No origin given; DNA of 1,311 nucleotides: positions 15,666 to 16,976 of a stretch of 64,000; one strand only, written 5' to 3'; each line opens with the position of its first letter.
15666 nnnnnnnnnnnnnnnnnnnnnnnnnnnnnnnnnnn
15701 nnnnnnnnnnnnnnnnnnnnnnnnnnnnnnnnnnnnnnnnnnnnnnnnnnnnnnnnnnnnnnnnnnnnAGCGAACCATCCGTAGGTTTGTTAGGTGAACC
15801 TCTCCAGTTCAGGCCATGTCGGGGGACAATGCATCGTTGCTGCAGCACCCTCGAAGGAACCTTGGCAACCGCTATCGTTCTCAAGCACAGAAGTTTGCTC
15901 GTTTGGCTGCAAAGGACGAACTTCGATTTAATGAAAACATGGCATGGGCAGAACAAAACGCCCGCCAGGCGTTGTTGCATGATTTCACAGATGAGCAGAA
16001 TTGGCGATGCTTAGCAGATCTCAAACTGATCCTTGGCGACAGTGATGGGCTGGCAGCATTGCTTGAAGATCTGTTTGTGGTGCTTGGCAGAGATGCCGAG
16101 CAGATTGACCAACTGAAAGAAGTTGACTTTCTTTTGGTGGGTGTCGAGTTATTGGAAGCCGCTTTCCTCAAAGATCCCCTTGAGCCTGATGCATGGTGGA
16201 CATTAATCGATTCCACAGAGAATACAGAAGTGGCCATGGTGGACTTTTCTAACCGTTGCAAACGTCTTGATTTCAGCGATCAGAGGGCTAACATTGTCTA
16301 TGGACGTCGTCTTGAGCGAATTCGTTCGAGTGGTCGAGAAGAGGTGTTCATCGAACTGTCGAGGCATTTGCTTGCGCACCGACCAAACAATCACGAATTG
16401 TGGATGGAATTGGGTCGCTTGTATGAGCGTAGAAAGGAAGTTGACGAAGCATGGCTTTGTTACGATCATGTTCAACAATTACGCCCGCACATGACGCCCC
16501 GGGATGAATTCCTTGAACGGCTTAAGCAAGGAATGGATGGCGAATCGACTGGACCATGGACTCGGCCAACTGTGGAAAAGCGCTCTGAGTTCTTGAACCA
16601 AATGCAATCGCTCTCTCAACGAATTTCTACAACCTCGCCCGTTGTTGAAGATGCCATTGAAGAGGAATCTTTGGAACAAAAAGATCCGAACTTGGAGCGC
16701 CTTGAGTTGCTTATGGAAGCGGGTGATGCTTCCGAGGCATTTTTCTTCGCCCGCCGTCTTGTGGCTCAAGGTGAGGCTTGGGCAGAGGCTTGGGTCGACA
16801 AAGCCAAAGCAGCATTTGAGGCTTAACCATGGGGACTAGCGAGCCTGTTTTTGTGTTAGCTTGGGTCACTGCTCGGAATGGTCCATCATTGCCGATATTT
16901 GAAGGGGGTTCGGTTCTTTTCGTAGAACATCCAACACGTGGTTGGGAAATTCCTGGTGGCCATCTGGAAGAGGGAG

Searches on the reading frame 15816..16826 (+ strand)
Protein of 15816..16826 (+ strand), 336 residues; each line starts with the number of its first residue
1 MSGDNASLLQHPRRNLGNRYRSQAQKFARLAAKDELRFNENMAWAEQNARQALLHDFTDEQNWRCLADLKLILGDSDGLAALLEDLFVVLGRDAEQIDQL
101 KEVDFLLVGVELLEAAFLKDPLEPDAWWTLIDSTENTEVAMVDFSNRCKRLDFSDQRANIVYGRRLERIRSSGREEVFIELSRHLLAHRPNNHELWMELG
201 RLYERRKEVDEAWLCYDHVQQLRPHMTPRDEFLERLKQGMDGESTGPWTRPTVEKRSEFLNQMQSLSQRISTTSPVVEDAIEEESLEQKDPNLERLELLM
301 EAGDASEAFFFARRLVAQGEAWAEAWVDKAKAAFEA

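Call 38: search_protein_families(library=pfam, proteins=[window:15816-16826:+], max_evalue=0.01)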
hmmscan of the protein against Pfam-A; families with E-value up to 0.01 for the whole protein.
window:15816-16826:+ (336 aa): 6 families
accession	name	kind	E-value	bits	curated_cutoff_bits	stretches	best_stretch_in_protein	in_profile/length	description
PF13428.12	TPR_14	-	8.7e-07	29.5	23.5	0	293-331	5-43/44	Tetratricopeptide repeat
PF14559.12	TPR_19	-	0.00049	20.8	25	0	181-212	13-44/68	Tetratricopeptide repeat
PF23914.1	TPR_CcmH_CycH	-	0.0014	18.9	42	1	183-226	40-83/158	Cytochrome c-type biogenesis protein H TPR domain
PF13431.12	TPR_17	-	0.0015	19.1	24.4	0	184-212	4-32/34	Tetratricopeptide repeat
PF13432.12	TPR_16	-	0.0024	18.8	32.7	0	185-212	23-50/65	Tetratricopeptide repeat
PF13371.12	TPR_9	-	0.0097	16.3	35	0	179-231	15-67/73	Tetratricopeptide repeat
